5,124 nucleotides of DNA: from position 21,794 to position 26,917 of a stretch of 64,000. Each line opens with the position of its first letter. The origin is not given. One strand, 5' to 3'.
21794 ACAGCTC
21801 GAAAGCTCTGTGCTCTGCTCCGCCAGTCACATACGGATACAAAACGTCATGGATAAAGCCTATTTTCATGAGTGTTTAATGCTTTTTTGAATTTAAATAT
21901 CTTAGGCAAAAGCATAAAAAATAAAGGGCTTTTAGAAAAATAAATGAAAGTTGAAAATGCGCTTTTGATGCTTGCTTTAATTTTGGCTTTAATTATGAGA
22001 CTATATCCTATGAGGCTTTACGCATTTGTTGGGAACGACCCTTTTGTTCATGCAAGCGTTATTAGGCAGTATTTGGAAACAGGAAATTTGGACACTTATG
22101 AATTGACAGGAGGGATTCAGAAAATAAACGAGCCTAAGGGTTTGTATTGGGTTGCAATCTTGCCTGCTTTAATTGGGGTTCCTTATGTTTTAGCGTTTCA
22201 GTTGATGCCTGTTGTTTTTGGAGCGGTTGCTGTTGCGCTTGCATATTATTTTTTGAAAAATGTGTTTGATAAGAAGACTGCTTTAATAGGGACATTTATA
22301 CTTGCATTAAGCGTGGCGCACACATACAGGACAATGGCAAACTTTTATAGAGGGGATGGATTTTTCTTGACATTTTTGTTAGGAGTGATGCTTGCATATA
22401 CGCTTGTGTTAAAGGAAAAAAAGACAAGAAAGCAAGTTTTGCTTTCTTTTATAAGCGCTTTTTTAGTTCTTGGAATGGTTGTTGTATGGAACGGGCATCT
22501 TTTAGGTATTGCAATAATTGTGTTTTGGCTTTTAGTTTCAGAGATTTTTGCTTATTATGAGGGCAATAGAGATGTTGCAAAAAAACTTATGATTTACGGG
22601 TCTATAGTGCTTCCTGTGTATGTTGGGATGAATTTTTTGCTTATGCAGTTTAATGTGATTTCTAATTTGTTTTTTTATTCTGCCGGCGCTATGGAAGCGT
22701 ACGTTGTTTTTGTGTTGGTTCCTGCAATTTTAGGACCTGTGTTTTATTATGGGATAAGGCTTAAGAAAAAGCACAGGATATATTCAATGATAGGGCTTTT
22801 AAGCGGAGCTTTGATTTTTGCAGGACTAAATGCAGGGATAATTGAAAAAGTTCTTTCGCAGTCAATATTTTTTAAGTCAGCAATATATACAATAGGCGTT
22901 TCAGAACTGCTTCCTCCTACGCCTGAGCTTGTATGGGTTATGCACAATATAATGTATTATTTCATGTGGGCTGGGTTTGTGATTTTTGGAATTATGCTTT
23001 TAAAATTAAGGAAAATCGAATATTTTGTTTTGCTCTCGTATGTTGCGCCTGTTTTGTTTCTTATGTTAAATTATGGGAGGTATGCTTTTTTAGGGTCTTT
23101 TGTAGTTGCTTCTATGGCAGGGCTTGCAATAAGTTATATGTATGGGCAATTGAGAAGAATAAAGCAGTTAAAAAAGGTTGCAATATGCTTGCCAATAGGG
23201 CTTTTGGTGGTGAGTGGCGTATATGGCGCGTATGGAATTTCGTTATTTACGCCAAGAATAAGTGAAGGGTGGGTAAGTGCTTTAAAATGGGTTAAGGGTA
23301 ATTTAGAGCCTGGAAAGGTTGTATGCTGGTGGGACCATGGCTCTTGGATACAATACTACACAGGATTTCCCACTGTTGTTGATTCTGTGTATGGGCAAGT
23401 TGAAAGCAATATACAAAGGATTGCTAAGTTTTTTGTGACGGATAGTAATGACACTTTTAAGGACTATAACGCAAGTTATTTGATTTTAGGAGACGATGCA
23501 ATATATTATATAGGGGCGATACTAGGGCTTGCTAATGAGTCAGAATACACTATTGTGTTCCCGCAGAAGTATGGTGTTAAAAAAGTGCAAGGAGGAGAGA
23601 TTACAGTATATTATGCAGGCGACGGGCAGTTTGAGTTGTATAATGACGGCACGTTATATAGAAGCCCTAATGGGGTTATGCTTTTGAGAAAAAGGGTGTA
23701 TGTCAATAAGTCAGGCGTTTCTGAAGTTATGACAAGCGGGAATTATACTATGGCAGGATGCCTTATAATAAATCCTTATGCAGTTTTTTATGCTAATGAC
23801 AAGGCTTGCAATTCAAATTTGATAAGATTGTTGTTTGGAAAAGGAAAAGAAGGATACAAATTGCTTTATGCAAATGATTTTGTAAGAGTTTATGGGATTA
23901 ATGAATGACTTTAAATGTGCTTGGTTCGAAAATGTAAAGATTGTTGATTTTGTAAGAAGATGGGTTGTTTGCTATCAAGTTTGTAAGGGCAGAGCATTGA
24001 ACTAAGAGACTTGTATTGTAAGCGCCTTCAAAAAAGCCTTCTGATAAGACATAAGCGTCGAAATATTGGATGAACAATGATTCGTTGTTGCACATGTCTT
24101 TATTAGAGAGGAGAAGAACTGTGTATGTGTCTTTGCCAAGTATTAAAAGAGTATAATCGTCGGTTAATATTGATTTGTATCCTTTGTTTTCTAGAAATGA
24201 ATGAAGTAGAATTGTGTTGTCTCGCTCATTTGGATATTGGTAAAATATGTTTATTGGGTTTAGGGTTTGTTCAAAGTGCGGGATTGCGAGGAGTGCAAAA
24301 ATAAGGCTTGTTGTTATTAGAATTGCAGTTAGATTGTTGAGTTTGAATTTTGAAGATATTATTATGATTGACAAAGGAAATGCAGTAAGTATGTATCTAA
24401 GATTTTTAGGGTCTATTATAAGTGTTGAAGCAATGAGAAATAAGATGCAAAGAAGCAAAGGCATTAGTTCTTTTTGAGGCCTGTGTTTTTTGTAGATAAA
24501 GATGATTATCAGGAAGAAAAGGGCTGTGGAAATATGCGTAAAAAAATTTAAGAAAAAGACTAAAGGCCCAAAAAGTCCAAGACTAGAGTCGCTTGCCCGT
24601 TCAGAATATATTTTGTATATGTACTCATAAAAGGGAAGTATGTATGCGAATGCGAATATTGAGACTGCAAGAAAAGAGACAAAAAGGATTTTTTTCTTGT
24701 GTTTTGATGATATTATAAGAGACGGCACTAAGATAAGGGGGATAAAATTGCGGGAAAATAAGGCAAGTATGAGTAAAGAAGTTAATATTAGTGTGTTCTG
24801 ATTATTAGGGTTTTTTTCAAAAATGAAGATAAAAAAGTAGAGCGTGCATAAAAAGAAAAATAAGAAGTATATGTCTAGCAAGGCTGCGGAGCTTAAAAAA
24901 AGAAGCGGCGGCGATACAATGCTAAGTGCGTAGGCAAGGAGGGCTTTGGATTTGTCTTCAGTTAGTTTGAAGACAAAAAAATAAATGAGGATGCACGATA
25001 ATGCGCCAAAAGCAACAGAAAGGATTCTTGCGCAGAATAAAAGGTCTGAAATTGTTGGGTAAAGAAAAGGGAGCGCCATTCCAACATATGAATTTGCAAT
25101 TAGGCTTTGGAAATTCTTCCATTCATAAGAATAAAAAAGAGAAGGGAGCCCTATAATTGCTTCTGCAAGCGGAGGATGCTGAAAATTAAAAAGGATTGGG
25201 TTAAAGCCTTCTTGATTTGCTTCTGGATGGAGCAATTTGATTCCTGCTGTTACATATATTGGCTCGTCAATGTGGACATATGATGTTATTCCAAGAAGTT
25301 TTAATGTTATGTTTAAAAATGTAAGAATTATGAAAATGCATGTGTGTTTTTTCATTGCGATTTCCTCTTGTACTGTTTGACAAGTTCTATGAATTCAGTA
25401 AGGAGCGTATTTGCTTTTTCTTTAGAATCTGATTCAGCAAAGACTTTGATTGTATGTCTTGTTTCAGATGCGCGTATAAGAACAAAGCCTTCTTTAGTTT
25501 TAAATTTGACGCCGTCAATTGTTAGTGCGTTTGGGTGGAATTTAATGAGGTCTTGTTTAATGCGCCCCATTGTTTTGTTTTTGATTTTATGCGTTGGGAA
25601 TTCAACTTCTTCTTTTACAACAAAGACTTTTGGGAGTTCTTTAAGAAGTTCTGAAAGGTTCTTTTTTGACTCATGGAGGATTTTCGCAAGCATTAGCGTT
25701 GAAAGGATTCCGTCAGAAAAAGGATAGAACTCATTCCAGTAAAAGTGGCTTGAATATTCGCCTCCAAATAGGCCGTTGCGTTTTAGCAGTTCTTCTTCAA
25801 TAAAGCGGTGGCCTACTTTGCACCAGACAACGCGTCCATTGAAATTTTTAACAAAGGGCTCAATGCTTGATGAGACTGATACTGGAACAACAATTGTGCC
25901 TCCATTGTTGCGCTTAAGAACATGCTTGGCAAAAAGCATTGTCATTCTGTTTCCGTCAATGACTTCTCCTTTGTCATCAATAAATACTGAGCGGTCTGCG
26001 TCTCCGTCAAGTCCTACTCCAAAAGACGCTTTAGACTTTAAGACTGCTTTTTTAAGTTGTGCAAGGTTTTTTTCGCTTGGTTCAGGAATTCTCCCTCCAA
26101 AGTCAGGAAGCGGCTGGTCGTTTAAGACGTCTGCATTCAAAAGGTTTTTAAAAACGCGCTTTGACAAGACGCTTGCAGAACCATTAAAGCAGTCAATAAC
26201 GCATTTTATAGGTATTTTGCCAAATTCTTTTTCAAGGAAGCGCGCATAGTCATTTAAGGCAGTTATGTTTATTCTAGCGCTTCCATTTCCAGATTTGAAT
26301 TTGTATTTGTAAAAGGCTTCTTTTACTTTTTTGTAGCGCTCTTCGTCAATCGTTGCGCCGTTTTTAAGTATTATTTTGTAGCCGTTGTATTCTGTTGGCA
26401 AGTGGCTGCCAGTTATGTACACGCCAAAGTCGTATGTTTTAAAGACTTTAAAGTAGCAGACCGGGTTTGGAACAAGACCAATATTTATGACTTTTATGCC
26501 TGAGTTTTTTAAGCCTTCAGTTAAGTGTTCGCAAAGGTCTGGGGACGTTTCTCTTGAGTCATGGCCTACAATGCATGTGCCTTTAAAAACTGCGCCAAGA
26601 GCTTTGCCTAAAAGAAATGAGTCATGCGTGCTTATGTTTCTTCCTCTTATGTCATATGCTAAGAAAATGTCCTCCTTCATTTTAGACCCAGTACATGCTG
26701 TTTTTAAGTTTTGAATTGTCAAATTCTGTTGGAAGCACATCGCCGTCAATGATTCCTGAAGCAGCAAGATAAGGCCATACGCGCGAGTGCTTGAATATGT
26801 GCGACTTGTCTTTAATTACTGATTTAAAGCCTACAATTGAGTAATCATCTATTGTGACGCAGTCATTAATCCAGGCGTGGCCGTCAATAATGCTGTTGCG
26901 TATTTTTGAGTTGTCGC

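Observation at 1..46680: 46-kb glycosylation super-locus with eight GT-C-type polytopic enzymes, suggesting glycan assembly largely on the outer membrane face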

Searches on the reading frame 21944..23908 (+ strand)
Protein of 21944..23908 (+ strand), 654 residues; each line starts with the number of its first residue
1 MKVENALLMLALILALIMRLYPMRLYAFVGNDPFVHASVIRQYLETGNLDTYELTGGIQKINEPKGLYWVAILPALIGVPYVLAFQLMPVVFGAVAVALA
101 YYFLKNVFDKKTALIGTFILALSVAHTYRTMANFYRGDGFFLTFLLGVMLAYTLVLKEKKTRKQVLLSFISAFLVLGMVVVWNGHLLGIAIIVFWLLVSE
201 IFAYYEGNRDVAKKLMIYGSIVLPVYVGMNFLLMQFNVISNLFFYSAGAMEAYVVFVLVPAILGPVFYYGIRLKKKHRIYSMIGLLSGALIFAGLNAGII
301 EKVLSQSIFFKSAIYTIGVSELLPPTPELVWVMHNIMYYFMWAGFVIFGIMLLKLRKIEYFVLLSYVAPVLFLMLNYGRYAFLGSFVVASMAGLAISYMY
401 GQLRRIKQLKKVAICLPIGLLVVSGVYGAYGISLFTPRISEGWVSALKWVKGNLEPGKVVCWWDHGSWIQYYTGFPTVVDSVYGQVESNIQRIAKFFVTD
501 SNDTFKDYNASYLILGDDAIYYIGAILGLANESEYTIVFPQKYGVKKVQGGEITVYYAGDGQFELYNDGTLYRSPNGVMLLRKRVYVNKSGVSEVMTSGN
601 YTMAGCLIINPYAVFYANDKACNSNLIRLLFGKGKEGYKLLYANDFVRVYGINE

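Call 3: search_protein_families(library=pfam, proteins=[window:21944-23908:+], max_evalue=0.01)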
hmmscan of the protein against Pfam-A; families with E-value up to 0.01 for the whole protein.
window:21944-23908:+ (654 aa): 3 families
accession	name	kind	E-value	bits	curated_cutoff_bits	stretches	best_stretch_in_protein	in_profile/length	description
PF02516.20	STT3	-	3.1e-07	30.7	24.5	1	87-395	100-398/405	Oligosaccharyl transferase STT3, N-terminal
PF13231.12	PMT_2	-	0.00032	21.4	26.1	1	67-199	6-132/160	Dolichyl-phosphate-mannose-protein mannosyltransferase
PF21436.2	STT3-PglB_core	-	0.00084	20.3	23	1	459-484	5-30/131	STT3/PglB/AglB core domain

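Call 7: search_protein_families(library=ncbifam, proteins=[window:21944-23908:+], max_evalue=0.1)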
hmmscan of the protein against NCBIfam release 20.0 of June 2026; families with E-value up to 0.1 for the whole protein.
window:21944-23908:+ (654 aa): 1 family
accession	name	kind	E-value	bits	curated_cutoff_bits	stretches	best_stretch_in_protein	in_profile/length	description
TIGR04154.1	archaeo_STT3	subfamily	2.7e-12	45.9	450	1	85-471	98-546/831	oligosaccharyl transferase, archaeosortase A system-associated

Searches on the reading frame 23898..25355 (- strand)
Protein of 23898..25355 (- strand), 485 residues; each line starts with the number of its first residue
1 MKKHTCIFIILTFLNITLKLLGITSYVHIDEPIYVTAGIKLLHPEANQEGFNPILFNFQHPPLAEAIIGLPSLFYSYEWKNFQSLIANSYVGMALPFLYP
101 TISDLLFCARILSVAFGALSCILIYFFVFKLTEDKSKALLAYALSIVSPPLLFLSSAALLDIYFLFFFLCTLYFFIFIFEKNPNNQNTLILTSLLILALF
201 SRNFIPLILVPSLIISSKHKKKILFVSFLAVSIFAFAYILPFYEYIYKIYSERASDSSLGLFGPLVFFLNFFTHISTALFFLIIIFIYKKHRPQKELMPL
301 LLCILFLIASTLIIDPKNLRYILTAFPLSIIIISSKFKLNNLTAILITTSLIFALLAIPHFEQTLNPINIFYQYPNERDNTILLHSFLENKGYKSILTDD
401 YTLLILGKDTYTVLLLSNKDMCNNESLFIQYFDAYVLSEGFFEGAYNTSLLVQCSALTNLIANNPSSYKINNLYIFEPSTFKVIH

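Call 3: search_protein_families(library=pfam, proteins=[window:23898-25355:-], max_evalue=0.01)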
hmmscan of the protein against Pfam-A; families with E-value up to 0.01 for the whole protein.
window:23898-25355:- (485 aa): 1 family
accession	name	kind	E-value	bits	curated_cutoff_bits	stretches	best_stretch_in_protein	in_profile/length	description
PF02366.24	PMT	-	4.3e-07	30.2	22.7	1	107-198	83-174/245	Dolichyl-phosphate-mannose-protein mannosyltransferase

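Call 7: search_protein_families(library=ncbifam, proteins=[window:23898-25355:-], max_evalue=0.1)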
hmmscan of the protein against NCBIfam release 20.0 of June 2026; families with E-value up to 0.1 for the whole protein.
window:23898-25355:- (485 aa): 0 families

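Call 61: search_solved_structures(query=window:23898-25355:-, max_evalue=1)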
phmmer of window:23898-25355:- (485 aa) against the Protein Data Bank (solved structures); distinct sequences matched with E-value up to 1: 1.
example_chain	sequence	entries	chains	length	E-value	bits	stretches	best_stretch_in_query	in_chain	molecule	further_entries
2vxz_A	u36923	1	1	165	0.5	12.8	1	8-41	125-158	PYRSV_GP04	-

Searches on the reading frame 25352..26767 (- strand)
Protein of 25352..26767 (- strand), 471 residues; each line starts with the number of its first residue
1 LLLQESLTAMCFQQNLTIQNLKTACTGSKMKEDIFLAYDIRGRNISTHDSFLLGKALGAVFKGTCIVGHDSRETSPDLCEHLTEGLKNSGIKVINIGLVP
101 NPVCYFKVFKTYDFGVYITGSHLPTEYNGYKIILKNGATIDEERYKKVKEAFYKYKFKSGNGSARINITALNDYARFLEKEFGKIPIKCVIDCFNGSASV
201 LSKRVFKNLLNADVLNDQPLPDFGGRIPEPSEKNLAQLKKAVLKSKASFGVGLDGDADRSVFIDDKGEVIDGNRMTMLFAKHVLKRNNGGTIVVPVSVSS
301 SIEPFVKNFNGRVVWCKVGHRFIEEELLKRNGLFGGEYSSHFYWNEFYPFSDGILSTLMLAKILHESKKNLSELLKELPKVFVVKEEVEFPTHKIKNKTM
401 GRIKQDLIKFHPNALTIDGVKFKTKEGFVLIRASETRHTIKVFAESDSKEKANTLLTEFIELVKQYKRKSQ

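Call 5: search_protein_families(library=pfam, proteins=[window:25352-26767:-], max_evalue=0.00001)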
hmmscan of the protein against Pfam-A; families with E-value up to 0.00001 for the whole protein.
window:25352-26767:- (471 aa): 4 families
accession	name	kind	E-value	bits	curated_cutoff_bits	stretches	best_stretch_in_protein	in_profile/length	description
PF02878.22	PGM_PMM_I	-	4.8e-26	91.5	22.5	1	34-157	3-136/138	Phosphoglucomutase/phosphomannomutase, alpha/beta/alpha domain I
PF02880.22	PGM_PMM_III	-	4e-25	88.6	20.7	1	271-381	1-114/115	Phosphoglucomutase/phosphomannomutase, alpha/beta/alpha domain III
PF02879.22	PGM_PMM_II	-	2.6e-16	60.5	29.3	1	184-267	18-103/103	Phosphoglucomutase/phosphomannomutase, alpha/beta/alpha domain II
PF00408.26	PGM_PMM_IV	-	7.3e-06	26.4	23.1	0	398-461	21-67/68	Phosphoglucomutase/phosphomannomutase, C-terminal domain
